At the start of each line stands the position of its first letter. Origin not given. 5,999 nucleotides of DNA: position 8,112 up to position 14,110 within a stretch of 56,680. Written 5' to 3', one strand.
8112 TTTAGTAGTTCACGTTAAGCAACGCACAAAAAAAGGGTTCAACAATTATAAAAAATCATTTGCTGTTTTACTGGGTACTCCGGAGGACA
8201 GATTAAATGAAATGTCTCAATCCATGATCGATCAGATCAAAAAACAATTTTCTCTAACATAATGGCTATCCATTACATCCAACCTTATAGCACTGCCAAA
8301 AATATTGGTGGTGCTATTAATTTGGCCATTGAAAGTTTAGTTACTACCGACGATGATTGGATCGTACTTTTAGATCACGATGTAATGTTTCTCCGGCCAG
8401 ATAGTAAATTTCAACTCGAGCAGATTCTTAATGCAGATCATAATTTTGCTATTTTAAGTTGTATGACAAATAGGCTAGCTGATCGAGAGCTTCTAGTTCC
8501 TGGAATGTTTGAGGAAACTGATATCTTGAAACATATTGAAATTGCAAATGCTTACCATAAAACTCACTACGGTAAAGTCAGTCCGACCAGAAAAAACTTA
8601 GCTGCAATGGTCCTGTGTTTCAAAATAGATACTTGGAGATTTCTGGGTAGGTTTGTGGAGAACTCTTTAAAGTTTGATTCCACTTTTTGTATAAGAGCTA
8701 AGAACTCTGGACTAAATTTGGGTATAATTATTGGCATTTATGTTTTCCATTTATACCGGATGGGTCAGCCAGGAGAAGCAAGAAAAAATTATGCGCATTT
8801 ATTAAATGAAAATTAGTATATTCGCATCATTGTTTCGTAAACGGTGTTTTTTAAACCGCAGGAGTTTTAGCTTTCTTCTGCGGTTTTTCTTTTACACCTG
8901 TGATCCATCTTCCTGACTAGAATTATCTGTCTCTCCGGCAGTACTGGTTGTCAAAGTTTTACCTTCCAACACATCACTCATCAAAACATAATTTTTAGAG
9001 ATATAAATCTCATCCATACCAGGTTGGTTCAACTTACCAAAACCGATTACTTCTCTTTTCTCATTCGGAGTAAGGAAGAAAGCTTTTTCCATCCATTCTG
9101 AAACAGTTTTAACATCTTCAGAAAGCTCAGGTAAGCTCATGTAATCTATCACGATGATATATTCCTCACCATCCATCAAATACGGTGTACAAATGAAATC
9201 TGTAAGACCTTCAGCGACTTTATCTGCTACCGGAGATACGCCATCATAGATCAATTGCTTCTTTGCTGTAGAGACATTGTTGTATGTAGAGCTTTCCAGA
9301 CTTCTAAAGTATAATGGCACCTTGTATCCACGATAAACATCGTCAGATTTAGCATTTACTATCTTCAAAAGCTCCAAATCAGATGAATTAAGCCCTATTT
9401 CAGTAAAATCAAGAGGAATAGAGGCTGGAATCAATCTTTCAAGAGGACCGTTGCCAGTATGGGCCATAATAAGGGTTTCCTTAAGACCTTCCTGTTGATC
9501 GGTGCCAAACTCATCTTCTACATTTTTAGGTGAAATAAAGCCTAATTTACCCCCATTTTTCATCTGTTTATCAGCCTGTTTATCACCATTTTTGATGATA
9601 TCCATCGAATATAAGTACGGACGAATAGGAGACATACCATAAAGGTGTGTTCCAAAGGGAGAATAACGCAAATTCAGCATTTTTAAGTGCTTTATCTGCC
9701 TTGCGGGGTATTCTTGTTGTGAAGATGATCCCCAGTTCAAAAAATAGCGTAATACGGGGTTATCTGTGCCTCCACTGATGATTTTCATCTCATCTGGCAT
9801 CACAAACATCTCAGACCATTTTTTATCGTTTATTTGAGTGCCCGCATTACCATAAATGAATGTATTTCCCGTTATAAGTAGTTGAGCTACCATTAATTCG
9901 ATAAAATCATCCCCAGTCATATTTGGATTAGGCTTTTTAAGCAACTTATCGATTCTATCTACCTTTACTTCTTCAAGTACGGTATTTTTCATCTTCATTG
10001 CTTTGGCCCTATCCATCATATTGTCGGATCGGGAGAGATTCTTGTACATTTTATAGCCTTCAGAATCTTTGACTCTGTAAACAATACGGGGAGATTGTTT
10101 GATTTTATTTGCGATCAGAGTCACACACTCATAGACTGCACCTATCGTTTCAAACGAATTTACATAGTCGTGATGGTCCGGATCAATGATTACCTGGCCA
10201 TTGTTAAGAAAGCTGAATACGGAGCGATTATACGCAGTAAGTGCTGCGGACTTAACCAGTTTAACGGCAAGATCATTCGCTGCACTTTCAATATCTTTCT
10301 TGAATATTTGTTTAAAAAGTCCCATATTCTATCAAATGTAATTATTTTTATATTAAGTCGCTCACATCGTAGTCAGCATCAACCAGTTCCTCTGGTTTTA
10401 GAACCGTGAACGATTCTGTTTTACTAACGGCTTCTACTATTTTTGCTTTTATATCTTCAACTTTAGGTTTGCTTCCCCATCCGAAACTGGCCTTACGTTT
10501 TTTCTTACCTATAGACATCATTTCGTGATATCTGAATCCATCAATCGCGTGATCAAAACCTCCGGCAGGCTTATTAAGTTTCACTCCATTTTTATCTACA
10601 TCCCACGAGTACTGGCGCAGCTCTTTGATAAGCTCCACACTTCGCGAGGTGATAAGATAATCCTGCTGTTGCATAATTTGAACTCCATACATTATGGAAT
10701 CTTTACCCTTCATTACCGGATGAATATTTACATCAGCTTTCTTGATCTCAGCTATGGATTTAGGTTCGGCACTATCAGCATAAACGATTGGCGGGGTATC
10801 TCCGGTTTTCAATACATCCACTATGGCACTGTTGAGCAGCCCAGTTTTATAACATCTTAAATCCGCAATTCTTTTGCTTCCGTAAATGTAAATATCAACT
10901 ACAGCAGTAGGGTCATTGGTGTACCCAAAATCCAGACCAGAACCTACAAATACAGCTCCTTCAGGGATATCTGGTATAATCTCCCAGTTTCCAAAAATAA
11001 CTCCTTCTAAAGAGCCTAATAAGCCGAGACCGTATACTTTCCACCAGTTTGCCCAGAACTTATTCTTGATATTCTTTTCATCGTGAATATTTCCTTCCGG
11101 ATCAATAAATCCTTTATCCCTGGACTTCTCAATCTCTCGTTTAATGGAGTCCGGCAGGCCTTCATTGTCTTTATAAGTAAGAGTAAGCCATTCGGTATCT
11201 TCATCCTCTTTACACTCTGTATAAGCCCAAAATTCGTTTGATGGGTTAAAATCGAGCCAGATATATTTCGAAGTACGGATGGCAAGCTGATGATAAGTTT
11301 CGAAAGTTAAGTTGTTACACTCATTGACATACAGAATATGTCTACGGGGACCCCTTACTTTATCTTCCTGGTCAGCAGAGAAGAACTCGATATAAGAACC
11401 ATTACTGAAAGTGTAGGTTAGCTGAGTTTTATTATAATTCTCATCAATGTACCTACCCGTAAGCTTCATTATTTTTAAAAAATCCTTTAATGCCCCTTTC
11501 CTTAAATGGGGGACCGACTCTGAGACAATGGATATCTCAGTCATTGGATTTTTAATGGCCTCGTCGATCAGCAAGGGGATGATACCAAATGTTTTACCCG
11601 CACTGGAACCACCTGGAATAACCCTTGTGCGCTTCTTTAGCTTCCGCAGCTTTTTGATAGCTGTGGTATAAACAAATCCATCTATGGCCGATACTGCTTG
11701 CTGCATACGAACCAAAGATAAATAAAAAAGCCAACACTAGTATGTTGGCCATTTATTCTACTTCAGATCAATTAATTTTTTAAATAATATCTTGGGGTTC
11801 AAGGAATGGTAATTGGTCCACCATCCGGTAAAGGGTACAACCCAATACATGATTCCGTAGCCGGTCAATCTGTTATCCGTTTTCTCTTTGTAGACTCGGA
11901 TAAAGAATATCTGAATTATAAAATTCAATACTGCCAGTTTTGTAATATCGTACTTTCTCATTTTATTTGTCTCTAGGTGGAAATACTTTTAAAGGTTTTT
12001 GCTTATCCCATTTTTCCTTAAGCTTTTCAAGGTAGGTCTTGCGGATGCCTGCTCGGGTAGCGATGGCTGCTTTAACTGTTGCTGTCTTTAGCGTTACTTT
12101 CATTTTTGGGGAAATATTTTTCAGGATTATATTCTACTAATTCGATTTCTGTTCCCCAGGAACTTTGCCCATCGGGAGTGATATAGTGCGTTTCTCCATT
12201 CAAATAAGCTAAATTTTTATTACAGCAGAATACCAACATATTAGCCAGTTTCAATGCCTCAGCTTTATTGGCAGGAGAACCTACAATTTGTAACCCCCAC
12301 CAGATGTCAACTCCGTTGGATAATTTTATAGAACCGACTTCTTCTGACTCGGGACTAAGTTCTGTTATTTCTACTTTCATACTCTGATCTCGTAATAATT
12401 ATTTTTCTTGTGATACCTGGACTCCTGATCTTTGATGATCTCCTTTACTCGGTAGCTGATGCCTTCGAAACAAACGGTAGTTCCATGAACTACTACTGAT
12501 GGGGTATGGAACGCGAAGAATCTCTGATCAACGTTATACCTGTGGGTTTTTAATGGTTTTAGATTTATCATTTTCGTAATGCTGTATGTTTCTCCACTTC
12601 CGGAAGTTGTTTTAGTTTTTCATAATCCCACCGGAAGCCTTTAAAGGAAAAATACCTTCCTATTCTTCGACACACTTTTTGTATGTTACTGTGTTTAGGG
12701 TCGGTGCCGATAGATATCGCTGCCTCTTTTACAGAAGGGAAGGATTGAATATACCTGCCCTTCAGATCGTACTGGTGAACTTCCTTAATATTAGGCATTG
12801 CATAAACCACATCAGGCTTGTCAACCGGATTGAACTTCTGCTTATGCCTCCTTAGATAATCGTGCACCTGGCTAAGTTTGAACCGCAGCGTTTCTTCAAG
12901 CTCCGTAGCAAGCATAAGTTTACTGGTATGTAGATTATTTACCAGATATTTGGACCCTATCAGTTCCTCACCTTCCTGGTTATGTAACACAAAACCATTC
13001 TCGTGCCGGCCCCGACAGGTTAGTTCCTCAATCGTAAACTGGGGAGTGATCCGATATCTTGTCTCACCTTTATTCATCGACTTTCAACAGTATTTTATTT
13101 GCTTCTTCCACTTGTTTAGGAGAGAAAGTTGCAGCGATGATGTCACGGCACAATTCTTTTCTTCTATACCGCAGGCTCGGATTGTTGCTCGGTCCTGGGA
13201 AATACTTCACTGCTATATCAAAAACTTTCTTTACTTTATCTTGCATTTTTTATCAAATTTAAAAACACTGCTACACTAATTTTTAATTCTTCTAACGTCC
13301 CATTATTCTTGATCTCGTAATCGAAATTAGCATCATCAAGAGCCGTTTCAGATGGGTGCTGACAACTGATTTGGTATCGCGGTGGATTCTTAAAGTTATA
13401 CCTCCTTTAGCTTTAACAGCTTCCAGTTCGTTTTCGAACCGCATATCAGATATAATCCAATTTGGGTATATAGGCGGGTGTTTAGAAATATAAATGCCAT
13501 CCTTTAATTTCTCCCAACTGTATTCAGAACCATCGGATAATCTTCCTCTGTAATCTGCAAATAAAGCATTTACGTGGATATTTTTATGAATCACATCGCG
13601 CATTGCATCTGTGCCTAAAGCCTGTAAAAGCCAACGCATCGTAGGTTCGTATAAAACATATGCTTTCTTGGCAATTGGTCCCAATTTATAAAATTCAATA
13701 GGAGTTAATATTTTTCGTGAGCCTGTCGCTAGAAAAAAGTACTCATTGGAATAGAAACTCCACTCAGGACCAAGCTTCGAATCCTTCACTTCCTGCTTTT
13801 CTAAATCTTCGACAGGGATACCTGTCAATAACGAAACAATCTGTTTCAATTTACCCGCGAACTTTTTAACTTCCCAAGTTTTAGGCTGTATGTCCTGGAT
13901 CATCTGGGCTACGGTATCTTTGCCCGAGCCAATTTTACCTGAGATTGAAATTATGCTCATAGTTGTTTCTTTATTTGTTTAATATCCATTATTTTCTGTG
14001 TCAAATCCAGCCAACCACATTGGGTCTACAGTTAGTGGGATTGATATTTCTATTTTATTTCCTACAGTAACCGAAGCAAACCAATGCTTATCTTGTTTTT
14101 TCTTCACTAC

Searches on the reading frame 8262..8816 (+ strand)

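Call 41: search_protein_families(library=phrogs, proteins=[window:8262-8816:+], max_evalue=0.0001)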
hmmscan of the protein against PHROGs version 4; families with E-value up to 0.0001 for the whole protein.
window:8262-8816:+ (184 aa): 2 families
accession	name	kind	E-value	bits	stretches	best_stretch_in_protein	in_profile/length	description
phrog_14179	-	moron, auxiliary metabolic gene and host takeover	3.2e-38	132.3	1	3-181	2-178/187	glycosyltransferase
phrog_26101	-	moron, auxiliary metabolic gene and host takeover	3.8e-24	86.6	1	3-180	229-406/407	glycosyltransferase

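Call 69: search_protein_families(library=pfam, proteins=[window:8262-8816:+], max_evalue=0.01)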
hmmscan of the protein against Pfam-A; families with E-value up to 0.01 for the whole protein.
window:8262-8816:+ (184 aa): 0 families

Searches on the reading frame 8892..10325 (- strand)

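Call 11: search_protein_families(library=phrogs, proteins=[window:8892-10325:-], max_evalue=0.00001)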
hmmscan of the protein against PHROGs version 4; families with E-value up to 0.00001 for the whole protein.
window:8892-10325:- (477 aa): 3 families
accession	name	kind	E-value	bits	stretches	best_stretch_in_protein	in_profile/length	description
phrog_12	-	head and packaging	2e-45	157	1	1-472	48-463/646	portal protein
phrog_2662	-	head and packaging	1.4e-20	74.5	1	45-447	52-421/717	portal protein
phrog_5929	-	head and packaging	3.5e-06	27.5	1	247-463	4-216/228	portal protein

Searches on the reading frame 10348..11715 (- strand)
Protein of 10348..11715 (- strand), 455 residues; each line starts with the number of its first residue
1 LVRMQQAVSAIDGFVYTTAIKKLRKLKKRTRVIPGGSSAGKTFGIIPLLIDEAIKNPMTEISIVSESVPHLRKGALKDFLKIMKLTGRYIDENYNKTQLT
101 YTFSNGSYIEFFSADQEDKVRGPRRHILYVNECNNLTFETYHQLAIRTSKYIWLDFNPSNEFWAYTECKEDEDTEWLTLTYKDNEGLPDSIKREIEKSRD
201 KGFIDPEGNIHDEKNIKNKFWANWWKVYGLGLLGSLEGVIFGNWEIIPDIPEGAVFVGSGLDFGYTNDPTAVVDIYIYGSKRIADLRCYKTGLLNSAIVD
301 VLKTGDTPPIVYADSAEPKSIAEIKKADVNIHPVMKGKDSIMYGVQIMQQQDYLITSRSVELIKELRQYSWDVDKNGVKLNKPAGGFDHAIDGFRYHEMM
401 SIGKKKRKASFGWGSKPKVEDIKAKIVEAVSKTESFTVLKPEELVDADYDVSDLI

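Call 11: search_protein_families(library=phrogs, proteins=[window:10348-11715:-], max_evalue=0.00001)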
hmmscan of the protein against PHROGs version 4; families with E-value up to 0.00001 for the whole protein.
window:10348-11715:- (455 aa): 7 families
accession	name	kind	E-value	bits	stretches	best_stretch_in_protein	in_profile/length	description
phrog_2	-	head and packaging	4.1e-34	119.4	1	24-406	275-597/807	terminase large subunit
phrog_5653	-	head and packaging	5.8e-30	105.5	1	237-410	7-189/199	terminase large subunit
phrog_6672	-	head and packaging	2.2e-26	93.2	1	288-407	13-135/145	terminase large subunit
phrog_3717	-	head and packaging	2.6e-11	44.5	1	20-274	15-269/277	terminase large subunit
phrog_979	-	head and packaging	1.5e-09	38.1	1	27-165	165-311/642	terminase large subunit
phrog_18557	-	head and packaging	1e-06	29.8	1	335-412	5-83/88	terminase large subunit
phrog_10250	-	head and packaging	1.5e-06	29.1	1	338-409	152-223/228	terminase large subunit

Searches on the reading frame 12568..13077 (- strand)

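Call 41: search_protein_families(library=phrogs, proteins=[window:12568-13077:-], max_evalue=0.0001)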
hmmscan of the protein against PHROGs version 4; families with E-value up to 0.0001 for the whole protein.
window:12568-13077:- (169 aa): 0 families

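Call 69: search_protein_families(library=pfam, proteins=[window:12568-13077:-], max_evalue=0.01)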
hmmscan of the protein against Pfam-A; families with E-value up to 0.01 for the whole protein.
window:12568-13077:- (169 aa): 1 family
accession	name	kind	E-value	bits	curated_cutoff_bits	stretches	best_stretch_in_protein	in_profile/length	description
PF07453.19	NUMOD1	-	6.4e-05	23.5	22.8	1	98-125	1-28/37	NUMOD1 domain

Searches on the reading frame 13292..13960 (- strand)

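Call 41: search_protein_families(library=phrogs, proteins=[window:13292-13960:-], max_evalue=0.0001)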
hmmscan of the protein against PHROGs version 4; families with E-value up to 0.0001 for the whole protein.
window:13292-13960:- (222 aa): 1 family
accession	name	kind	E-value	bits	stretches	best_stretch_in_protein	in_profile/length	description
phrog_139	-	other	8.9e-34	118.4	1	1-202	83-226/342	deoxynucleoside monophosphate kinase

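Call 69: search_protein_families(library=pfam, proteins=[window:13292-13960:-], max_evalue=0.01)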
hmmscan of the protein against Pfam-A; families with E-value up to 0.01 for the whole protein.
window:13292-13960:- (222 aa): 2 families
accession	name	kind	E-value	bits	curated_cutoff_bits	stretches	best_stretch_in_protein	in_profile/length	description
PF21448.3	DNMK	-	1.8e-11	44.5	27.1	0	3-42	2-39/232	Deoxynucleotide monophosphate kinase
PF04275.20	P-mevalo_kinase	-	4.3e-05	23.9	33.8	0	6-56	1-52/114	Phosphomevalonate kinase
